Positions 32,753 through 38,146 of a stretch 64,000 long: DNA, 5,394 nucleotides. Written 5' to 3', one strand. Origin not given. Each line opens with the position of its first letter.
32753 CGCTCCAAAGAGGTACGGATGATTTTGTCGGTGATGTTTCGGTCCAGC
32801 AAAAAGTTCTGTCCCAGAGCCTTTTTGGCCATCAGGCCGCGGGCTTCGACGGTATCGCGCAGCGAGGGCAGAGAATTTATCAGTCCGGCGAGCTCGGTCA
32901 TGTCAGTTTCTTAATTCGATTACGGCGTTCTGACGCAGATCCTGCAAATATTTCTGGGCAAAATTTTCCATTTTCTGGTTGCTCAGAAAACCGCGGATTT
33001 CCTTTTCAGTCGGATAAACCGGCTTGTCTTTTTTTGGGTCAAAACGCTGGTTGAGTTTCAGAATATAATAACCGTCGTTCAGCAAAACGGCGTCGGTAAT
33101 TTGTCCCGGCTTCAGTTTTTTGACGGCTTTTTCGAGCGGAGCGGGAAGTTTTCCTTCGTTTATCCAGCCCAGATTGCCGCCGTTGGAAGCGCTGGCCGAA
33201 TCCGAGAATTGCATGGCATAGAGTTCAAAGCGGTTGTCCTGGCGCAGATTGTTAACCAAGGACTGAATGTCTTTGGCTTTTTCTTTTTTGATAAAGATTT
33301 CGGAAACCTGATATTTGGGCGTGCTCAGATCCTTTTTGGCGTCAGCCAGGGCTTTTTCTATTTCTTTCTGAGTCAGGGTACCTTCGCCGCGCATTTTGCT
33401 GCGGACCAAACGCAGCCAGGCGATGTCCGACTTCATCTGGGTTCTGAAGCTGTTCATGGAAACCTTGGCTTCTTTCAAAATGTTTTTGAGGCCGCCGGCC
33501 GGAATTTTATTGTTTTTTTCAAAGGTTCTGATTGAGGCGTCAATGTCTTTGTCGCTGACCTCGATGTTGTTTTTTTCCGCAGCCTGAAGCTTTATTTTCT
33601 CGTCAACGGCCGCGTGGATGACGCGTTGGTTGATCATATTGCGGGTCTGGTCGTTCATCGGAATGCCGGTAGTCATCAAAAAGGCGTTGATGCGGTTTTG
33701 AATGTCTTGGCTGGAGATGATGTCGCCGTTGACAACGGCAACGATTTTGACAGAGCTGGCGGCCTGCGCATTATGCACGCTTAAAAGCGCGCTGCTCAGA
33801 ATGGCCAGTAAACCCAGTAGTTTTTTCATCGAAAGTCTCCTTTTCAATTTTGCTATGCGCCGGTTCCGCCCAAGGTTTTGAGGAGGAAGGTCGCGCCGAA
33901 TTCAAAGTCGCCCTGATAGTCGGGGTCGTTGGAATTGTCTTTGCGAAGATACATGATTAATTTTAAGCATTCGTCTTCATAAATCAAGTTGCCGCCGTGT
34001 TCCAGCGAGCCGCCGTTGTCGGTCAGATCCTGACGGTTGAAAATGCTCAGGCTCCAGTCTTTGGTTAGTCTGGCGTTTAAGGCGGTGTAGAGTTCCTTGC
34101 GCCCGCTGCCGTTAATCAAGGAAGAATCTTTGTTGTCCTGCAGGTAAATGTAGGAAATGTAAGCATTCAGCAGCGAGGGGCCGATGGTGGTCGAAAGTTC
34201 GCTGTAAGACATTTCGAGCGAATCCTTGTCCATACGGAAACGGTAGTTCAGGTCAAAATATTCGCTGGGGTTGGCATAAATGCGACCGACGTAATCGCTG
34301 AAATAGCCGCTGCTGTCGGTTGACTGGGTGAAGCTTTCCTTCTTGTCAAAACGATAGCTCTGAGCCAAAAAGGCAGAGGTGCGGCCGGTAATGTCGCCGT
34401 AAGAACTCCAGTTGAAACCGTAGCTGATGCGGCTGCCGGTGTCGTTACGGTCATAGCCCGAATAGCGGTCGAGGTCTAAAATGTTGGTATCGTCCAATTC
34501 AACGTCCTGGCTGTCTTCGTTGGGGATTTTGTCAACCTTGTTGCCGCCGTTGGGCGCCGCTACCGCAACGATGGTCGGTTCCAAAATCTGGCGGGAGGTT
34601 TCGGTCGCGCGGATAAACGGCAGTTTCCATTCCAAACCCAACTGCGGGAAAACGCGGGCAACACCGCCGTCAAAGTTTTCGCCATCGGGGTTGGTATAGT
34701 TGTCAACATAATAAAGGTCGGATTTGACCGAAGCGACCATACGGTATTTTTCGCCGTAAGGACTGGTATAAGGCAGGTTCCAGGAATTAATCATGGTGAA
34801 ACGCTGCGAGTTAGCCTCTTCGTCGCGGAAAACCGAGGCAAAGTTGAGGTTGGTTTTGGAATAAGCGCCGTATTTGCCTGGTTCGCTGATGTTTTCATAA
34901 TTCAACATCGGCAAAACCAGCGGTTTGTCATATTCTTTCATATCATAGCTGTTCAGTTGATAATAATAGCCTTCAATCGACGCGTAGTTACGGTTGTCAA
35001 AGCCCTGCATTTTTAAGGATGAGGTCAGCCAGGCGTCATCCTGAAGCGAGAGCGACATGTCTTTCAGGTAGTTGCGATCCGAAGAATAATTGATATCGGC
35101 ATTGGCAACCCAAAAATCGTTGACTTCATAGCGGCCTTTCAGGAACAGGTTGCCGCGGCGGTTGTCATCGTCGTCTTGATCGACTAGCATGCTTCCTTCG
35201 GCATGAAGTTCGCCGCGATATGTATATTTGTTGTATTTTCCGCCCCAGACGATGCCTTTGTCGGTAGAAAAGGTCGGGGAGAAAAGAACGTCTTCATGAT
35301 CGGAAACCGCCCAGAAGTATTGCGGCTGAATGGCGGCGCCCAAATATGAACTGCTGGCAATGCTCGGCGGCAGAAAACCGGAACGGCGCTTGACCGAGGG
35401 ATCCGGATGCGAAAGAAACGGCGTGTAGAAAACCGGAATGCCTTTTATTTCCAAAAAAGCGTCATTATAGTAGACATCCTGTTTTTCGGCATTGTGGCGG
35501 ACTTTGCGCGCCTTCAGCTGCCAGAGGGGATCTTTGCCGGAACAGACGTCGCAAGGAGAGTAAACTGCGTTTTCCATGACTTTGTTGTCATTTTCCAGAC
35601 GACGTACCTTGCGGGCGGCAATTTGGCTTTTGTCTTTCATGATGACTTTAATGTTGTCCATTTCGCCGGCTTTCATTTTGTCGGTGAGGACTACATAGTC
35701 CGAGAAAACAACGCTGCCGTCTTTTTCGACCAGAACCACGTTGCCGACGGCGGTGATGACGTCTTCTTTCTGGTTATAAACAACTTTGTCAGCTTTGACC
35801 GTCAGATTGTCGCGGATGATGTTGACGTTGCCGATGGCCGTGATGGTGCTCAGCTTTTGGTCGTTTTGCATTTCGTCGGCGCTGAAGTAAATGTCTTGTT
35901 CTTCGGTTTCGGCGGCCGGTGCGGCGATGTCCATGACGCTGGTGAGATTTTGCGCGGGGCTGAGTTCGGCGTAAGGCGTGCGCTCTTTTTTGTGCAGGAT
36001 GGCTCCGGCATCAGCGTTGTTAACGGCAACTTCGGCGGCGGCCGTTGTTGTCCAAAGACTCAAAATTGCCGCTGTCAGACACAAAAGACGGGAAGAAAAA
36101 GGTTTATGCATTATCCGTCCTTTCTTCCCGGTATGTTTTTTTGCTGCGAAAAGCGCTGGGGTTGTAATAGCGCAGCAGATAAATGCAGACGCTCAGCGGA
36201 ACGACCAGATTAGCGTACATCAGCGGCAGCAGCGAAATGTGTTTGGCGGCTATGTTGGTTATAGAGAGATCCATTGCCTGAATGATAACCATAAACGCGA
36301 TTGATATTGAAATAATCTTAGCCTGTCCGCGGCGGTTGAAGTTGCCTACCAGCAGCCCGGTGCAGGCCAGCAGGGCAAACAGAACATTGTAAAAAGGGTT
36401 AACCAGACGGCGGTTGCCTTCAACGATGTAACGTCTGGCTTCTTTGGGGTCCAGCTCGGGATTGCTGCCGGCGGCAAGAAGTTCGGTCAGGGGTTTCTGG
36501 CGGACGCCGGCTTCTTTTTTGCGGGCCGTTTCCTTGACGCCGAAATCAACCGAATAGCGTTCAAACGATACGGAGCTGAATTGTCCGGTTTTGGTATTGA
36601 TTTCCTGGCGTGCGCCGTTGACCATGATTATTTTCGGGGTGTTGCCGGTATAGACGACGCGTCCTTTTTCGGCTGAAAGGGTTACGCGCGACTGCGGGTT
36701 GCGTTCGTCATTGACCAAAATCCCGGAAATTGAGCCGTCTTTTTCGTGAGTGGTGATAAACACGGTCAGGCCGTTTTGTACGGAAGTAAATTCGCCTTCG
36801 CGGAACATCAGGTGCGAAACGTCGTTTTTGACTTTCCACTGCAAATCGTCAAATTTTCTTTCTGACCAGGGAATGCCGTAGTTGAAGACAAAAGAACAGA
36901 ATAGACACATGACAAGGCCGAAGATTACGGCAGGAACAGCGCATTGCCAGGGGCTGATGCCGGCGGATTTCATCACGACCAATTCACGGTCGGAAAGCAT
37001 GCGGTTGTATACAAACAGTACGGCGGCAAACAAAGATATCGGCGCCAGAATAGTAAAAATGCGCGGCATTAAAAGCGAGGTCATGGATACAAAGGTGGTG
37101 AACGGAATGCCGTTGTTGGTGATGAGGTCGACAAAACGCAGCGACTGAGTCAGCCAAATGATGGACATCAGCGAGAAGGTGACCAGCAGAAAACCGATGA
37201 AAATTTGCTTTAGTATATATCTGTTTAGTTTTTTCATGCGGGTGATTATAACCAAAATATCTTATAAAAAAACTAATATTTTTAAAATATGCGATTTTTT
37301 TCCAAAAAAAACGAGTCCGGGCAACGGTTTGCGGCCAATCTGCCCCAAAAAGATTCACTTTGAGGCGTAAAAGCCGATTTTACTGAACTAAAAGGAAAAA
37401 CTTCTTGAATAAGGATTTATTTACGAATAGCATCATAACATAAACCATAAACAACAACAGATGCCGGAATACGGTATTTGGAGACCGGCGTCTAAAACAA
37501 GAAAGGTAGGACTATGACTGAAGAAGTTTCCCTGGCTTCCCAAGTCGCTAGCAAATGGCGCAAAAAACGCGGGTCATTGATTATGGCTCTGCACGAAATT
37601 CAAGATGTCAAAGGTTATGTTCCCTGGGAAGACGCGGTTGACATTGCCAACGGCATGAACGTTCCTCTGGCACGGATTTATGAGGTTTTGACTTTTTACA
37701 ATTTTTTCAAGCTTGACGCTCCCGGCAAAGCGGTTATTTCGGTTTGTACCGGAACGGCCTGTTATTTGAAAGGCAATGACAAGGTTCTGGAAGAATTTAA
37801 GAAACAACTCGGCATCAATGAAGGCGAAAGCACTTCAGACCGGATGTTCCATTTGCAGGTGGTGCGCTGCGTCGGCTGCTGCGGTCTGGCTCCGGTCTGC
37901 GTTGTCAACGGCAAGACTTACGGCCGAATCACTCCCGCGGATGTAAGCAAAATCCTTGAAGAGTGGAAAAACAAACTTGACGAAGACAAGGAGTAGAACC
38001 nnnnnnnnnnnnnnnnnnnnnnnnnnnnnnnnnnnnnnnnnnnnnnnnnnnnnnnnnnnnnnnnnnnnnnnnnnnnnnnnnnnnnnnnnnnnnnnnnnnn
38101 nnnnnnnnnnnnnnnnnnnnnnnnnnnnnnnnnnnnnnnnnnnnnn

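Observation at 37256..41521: Complete trimeric (NuoE/NuoF/HydA-type) [FeFe]-hydrogenase operon in an endosymbiont-like alphaproteobacterial backbone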

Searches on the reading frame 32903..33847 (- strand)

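Call 5: search_protein_families(library=pfam, proteins=[window:32903-33847:-])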
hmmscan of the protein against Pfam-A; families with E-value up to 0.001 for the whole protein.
window:32903-33847:- (314 aa): 6 families
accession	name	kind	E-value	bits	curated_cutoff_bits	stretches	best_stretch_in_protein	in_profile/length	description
PF00639.27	Rotamase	-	8.4e-18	65.6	21.7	1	187-266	15-96/97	PPIC-type PPIASE domain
PF13616.12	Rotamase_3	-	2.7e-14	54.2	22.5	1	179-267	16-114/116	PPIC-type PPIASE domain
PF13624.11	SurA_N_3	-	3.2e-14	53.5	27.2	1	5-144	12-158/162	SurA-like N-terminal domain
PF09312.16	SurA_N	-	4.3e-12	46.7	30.8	1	34-146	3-116/118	SurA N-terminal domain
PF13623.11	SurA_N_2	-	1.1e-10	42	28.5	1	11-108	18-121/145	SurA-like N-terminal domain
PF13145.12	Rotamase_2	-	1.1e-08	36.3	27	1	159-270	2-110/121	PPIC-type PPIASE domain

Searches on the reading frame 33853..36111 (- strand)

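Call 3: search_protein_families(library=pfam, proteins=[window:33853-36111:-])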
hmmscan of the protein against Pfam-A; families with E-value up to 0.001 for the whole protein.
window:33853-36111:- (752 aa): 3 families
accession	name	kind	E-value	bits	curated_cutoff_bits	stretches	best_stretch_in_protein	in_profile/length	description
PF04453.20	LptD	-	2e-54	185.8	22.4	1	318-686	2-384/384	LPS transport system D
PF03968.19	LptD_N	-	9.5e-06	26.3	20.4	1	77-159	3-81/113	LptA/(LptD N-terminal domain) LPS transport protein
PF13100.11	OstA_2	-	0.00013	22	21.2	1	82-216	15-143/158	OstA-like protein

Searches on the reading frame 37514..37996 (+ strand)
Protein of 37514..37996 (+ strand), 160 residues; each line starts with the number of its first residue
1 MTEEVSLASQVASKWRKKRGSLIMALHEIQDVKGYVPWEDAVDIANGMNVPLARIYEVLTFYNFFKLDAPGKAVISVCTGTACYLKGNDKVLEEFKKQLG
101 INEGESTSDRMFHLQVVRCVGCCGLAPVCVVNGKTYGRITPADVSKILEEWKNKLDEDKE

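Call 3: search_protein_families(library=pfam, proteins=[window:37514-37996:+])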
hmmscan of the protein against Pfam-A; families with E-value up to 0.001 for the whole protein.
window:37514-37996:+ (160 aa): 1 family
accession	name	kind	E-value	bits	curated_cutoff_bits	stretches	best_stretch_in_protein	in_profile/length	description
PF01257.25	2Fe-2S_thioredx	-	2e-47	161.1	24.8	1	10-152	3-145/145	Thioredoxin-like [2Fe-2S] ferredoxin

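Call 29: search_solved_structures(query=window:37514-37996:+, max_evalue=1e-10)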
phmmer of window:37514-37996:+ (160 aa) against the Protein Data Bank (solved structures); distinct sequences matched with E-value up to 1e-10: 52.
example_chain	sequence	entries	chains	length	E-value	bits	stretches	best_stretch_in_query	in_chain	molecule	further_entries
8a6t_C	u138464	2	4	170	8.2e-41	142.8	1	9-152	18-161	Electron bifurcating hydrogenase subunit HydC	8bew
7t2r_C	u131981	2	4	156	1.1e-36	129.4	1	6-151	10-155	NiFe hydrogenase subunit C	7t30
9n5u_C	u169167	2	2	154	1.3e-33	119.4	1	18-152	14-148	NfnC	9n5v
7p5h_C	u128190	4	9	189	2.5e-33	118.5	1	9-155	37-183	Fe-hydrogenase, subunit gamma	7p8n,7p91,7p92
8oh5_A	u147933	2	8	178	5.7e-33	117.3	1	6-150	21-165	NAD-dependent formate dehydrogenase gamma subunit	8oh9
9mqx_C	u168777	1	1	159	1.3e-31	112.8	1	5-152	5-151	NADH:ubiquinone oxidoreductase 24 kD subunit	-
7q4v_C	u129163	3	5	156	4.9e-31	111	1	4-150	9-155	Iron hydrogenase HydC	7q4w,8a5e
9bov_C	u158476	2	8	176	3.4e-30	108.3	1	4-149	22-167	NADH dehydrogenase (Ubiquinone), 24 kDa subunit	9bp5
8b9z_E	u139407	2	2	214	1.7e-27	99.5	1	17-152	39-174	NADH dehydrogenase (Ubiquinone) 24 kDa subunit, isoform A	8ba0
8esw_V2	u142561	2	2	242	2.4e-27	99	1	17-152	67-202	NADH dehydrogenase (Ubiquinone) 24 kDa subunit, isoform A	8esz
7zd6_2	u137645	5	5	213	3.7e-26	95.2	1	21-152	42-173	NADH dehydrogenase [ubiquinone] flavoprotein 2, mitochondrial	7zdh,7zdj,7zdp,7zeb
9w2u_E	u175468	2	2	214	3.7e-26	95.1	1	21-152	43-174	NADH dehydrogenase [ubiquinone] flavoprotein 2, mitochondrial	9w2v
5lnk_2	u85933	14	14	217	3.9e-26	95.1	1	21-152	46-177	Mitochondrial complex I, 24 kDa subunit | NADH dehydrogenase [ubiquinone] flavoprotein 2, mitochondrial | NDUFV2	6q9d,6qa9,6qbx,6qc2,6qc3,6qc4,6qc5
5ldw_E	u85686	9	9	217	3.9e-26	95.1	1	21-152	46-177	NADH dehydrogenase [ubiquinone] flavoprotein 2, mitochondrial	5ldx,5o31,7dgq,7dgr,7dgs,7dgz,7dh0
7v2c_O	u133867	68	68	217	3.9e-26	95.1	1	21-152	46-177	NADH dehydrogenase [ubiquinone] flavoprotein 2, mitochondrial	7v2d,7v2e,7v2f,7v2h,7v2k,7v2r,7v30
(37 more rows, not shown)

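Call 41: search_protein_families(library=ncbifam, proteins=[window:37514-37996:+], max_evalue=0.00001)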
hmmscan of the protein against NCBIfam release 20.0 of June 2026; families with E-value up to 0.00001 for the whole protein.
window:37514-37996:+ (160 aa): 9 families
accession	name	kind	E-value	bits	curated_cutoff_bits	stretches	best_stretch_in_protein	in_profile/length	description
NF005747.0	PRK07571.1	equivalog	3.6e-41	140.7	224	1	16-153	33-170/173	bidirectional hydrogenase complex protein HoxE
TIGR01958.1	nuoE_fam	subfamily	4.3e-37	127.5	142.4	1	12-151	6-147/148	NADH-quinone oxidoreductase subunit NuoE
NF005722.0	PRK07539.1-2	equivalog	5.6e-37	127.2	141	1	9-150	14-155/157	NADH-quinone oxidoreductase subunit NuoE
NF005725.0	PRK07539.1-5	equivalog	3e-34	118.2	220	1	16-153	35-173/174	NADH-quinone oxidoreductase subunit NuoE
NF004638.0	PRK05988.1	equivalog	3.3e-33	114.7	198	1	4-152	10-158/159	formate dehydrogenase subunit gamma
NF005721.0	PRK07539.1-1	equivalog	8e-27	94.3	308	1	8-152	34-178/292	NADH-quinone oxidoreductase subunit NuoE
NF005723.0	PRK07539.1-3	equivalog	1e-26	93.7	226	1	17-152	21-157/158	NADH-quinone oxidoreductase subunit NuoE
NF005724.0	PRK07539.1-4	equivalog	2e-21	76.9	280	1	17-152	37-173/240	NADH-quinone oxidoreductase subunit NuoE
NF009040.0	PRK12373.1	equivalog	6.3e-16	59.1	514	1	17-151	32-169/400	NADH-quinone oxidoreductase subunit E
